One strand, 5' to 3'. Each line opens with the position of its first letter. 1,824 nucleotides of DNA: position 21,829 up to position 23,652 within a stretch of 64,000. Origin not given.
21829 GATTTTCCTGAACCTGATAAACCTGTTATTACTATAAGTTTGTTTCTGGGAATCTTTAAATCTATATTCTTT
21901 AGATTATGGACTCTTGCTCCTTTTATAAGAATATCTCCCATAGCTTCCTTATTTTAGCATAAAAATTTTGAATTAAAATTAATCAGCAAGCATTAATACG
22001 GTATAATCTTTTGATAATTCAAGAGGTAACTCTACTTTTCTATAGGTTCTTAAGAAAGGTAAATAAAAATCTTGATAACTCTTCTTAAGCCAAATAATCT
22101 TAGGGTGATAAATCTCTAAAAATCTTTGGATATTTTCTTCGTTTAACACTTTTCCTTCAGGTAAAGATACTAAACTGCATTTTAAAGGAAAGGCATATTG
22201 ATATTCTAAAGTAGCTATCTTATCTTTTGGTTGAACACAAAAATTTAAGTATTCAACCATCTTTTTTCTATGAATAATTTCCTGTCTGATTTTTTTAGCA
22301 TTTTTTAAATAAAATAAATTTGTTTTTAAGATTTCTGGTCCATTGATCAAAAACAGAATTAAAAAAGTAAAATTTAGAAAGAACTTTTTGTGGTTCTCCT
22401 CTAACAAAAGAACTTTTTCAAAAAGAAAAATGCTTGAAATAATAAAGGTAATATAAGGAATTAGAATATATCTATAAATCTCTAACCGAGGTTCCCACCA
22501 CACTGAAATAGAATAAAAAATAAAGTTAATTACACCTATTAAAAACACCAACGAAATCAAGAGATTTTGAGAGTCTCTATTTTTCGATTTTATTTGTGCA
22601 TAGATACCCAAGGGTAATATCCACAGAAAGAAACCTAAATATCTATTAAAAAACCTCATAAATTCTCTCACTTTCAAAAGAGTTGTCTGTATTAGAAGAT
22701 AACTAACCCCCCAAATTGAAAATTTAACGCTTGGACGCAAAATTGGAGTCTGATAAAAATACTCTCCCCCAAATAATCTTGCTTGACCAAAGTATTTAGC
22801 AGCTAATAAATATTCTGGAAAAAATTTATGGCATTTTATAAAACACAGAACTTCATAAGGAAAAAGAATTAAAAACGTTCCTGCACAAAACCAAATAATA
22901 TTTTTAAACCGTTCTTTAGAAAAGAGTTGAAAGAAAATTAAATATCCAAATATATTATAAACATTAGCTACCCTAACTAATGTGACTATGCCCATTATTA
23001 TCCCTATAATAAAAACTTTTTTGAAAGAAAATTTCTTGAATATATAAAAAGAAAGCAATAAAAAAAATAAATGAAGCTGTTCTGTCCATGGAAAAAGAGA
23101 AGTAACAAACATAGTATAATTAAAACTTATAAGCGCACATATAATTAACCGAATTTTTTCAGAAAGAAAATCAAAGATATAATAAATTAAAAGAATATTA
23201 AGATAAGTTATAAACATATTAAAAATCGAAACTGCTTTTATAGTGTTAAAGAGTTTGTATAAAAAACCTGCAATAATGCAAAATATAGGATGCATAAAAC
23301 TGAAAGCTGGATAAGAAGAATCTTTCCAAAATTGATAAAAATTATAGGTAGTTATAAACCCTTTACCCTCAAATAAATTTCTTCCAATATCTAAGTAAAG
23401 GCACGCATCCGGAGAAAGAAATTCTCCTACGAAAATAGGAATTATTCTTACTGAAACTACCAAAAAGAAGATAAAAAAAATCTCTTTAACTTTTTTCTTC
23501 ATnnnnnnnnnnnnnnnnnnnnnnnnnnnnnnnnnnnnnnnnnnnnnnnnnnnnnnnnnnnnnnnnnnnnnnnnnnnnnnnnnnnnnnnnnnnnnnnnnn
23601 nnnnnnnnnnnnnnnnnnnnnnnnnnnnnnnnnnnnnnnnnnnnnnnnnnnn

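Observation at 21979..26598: Envelope glycosylation cluster pairing ArnC-like GT2 and ArnT-like membrane GT with a GT9 and a radical-SAM/SPASM-like enzyme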

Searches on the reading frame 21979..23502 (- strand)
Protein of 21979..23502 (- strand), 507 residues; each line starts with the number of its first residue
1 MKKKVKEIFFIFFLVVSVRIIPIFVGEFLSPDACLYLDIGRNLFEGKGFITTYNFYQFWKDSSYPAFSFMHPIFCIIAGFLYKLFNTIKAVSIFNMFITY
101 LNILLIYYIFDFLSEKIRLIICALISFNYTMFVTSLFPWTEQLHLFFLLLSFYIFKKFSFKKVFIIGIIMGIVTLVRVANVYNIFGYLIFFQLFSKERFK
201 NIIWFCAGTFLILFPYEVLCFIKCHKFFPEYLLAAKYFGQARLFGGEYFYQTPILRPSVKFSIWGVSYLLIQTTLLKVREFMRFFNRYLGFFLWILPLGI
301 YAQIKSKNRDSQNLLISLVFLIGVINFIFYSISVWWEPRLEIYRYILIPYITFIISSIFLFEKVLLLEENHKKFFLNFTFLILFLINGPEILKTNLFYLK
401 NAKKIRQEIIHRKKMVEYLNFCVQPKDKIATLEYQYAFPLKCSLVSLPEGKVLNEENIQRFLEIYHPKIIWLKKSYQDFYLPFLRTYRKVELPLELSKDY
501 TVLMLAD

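Call 4: search_protein_families(library=pfam, proteins=[window:21979-23502:-], max_evalue=0.01)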
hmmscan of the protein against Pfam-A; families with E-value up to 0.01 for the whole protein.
window:21979-23502:- (507 aa): 0 families

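Call 5: search_protein_families(library=ncbifam, proteins=[window:21979-23502:-], max_evalue=0.01)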
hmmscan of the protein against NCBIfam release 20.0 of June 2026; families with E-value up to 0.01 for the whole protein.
window:21979-23502:- (507 aa): 0 families

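Call 14: find_homologous_proteins(query=window:21979-23502:-, max_evalue=0.001)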
Query window:21979-23502:- (507 aa): 6 proteins with E <= 0.001 among 8000 candidates.
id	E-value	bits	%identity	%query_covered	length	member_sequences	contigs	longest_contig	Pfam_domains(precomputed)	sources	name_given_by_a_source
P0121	0.0e+0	1110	100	100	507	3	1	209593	-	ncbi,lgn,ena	-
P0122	6.5e-141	489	48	99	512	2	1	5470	-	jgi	-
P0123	9.6e-141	489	47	100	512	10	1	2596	-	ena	-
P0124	1.1e-140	488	48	100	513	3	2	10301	-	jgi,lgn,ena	-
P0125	6.1e-48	182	32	93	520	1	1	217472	PF13231.13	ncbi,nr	ncbi:MAG: glycosyltransferase family 39 protein [Candidatus Omnitrophica bacterium]|nr:glycosyltrans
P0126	2.8e-45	174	28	99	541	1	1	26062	-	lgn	-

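Call 16: search_solved_structures(query=A1, max_evalue=10)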
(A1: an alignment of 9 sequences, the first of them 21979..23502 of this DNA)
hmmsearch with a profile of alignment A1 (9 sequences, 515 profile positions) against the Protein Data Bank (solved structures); distinct sequences matched with E-value up to 10: 1.
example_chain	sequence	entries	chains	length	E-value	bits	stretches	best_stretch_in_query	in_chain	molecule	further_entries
2ew5_A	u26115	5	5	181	0.57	12.4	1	409-481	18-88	peptide deformylase | Peptide deformylase 11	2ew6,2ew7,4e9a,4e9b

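Call 17: search_protein_families(library=pfam, alignment_id=A1, max_evalue=1)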
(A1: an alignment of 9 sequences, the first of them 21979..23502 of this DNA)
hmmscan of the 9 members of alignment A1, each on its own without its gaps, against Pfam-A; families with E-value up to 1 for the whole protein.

A. member 1, window:21979-23502:- (507 aa): 0 families

B. families by the number of members that match (of 9 scanned): 5 families
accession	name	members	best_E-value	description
PF13231.12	PMT_2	3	4.8e-11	Dolichyl-phosphate-mannose-protein mannosyltransferase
PF14965.11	BRI3BP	1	0.1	Negative regulator of p53/TP53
PF20212.3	DUF6572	1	0.2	Family of unknown function (DUF6572)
PF20604.3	DUF6798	1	0.26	Domain of unknown function (DUF6798)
PF03779.20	SPW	1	0.4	SPW repeat domain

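Call 31: search_protein_representatives(alignment_id=A2)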
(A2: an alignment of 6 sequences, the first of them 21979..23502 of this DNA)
Query: 6 sequences, 516 profile positions. Proteins with E-value up to 0.001 (for the whole library): 1925; up to 1e-10: 192; up to 1e-30: 75. The best 150 are listed.
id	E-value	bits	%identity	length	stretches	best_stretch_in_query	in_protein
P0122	1.8e-234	795.9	-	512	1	3-514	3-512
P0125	1.2e-188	644.7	-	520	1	1-515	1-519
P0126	1.3e-181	621.5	-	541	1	4-514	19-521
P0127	1.5e-113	396.9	-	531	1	10-509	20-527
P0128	1.9e-108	380.1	-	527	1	3-490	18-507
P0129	1.2e-105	370.9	-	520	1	8-513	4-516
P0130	1.0e-101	357.9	-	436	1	82-514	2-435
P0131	8.1e-101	354.9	-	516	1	10-488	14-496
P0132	1.7e-100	353.8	-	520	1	13-478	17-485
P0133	4.7e-100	352.4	-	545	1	9-510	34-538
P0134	1.0e-97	344.7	-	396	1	7-373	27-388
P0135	3.9e-97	342.8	-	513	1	14-490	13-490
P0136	8.3e-95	335.1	-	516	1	14-510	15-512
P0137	1.2e-94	334.5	-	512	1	18-492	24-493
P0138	1.7e-94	334.1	-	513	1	6-501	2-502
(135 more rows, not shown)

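Call 34: search_protein_families(library=pfam, alignment_id=A4, max_evalue=0.01)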
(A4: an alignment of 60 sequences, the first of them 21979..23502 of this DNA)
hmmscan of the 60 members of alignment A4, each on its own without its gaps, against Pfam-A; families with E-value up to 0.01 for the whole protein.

A. member 1, window:21979-23502:- (507 aa): 0 families

B. families by the number of members that match (of 60 scanned): 3 families
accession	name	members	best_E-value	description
PF13231.12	PMT_2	37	2.9e-15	Dolichyl-phosphate-mannose-protein mannosyltransferase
PF22137.1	T6SS_Tle1-like_C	1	0.0029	T6SS, Phospholipase effector Tle1-like, C-terminal domain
PF19529.4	DUF6057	1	0.0037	Family of unknown function (DUF6057)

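Call 35: search_solved_structures(query=A4, max_evalue=1)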
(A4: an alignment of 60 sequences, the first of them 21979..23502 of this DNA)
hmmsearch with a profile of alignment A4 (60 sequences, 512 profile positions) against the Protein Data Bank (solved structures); distinct sequences matched with E-value up to 1: 0.

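Call 45: predict_structure(alignment_id=A4)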
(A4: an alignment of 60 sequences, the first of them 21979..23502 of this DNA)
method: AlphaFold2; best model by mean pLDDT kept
length: 507 residues; sequences in the alignment: 60
mean_pLDDT: 95.4   pTM: 0.94
mean pLDDT of the five models: 95.4, 95.2, 95.1, 94.9, 94.8
residues with pLDDT >= 90: 449; 70-90: 58; 50-70: 0; < 50: 0
segments of 3 or more residues with pLDDT < 50: none
pLDDT, mean of each block of 10 residues (from residue 1): 89 96 96 98 98 98 98 98 97 98 97 93 94 97 98 92 97 98 98 96 98 98 98 97 98 97 96 97 93 87 85 94 98 95 96 94 84 86 87 95 97 97 97 95 98 97 98 97 96 97 95
secondary structure, 60 per line:
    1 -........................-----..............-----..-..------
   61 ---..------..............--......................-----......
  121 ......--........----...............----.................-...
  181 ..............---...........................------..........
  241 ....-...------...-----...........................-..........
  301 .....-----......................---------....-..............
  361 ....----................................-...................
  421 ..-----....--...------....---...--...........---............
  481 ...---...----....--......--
elements in order: H2-25 H31-44 H72-85 H88-109 H115-126 H129-136 H141-155 H160-176 H178-194 H198-224 H231-244 E246-248 E255-257 H263-289 H291-305 H311-332 H342-345 H347-364 H369-400 H402-422 E428-431 E443-446 H455-465 E469-473 H474-483 E487-489 H494-497 E500-505

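Call 62: find_encoding_contigs(protein=P0125, flank=8000, max_places=1)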
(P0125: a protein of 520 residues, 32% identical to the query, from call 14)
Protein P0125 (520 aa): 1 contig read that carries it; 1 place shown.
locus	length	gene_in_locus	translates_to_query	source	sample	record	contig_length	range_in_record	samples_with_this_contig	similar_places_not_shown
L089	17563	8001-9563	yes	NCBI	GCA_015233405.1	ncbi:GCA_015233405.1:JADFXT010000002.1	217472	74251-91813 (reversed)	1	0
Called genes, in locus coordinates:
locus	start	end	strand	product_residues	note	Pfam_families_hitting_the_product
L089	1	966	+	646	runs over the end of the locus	PF06480:FtsH_ext (weak), PF13401:AAA_22 (faint), PF06068:TIP49 (faint), PF07728:AAA_5 (faint), PF00004:AAA, PF17862:AAA_lid_3, PF01434:Peptidase_M41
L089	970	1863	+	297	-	PF00809:Pterin_bind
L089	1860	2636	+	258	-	PF02457:DAC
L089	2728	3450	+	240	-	PF03740:PdxJ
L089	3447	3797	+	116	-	PF01648:ACPS, PF22624:AASDHPPT_N (weak)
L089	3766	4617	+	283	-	PF01256:Carb_kinase, PF08543:Phos_pyr_kin (faint)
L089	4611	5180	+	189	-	PF02677:QueH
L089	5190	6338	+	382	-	PF01075:Glyco_transf_9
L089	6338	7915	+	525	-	-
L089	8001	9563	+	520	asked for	PF13231:PMT_2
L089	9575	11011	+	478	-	-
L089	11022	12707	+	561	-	PF02353:CMAS (weak), PF07021:MetW, PF13489:Methyltransf_23, PF08241:Methyltransf_11, PF08242:Methyltransf_12, PF13649:Methyltransf_25, PF13847:Methyltransf_31, PF00535:Glycos_transf_2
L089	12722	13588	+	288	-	PF00483:NTP_transferase, PF12804:NTP_transf_3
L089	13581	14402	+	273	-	PF01370:Epimerase, PF04321:RmlD_sub_bind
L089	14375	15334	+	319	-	PF01073:3Beta_HSD, PF01370:Epimerase, PF02719:Polysacc_synt_2, PF04321:RmlD_sub_bind, PF16363:GDP_Man_Dehyd, PF13460:NAD_binding_10 (weak), PF07993:NAD_binding_4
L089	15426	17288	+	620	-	-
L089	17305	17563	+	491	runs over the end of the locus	PF09852:DUF2079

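Call 63: find_encoding_contigs(protein=P0126, flank=8000, max_places=1)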
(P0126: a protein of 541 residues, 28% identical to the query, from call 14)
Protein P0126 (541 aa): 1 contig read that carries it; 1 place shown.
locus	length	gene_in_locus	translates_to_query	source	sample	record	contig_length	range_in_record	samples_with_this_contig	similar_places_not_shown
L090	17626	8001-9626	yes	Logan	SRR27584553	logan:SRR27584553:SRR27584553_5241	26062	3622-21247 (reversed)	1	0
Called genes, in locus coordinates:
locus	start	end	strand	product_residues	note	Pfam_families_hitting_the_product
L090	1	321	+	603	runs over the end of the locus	PF19291:TREH_N, PF00723:Glyco_hydro_15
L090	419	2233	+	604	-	PF08497:Radical_SAM_N, PF11842:DUF3362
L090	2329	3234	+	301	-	PF00989:PAS (weak), PF08448:PAS_4 (weak), PF13426:PAS_9, PF00990:GGDEF, PF22335:Cas10-Cmr2_palm2 (weak)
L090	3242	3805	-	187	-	PF08207:EFP_N, PF01132:EFP, PF09285:Elong-fact-P_C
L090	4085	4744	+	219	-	-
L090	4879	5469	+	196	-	-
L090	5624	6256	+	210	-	PF02163:Peptidase_M50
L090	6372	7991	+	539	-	PF00515:TPR_1 (faint), PF07719:TPR_2 (faint), PF13181:TPR_8 (faint), PF13414:TPR_11 (faint), PF13424:TPR_12 (faint)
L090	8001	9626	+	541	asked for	-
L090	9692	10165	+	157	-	PF01475:FUR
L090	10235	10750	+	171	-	PF17253:DUF5320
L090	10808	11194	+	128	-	PF02579:Nitro_FeMo-Co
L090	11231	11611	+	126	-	PF02579:Nitro_FeMo-Co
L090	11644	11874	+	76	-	-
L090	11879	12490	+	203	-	PF13489:Methyltransf_23, PF02353:CMAS (weak), PF07021:MetW (weak), PF08241:Methyltransf_11, PF08242:Methyltransf_12, PF13649:Methyltransf_25, PF13847:Methyltransf_31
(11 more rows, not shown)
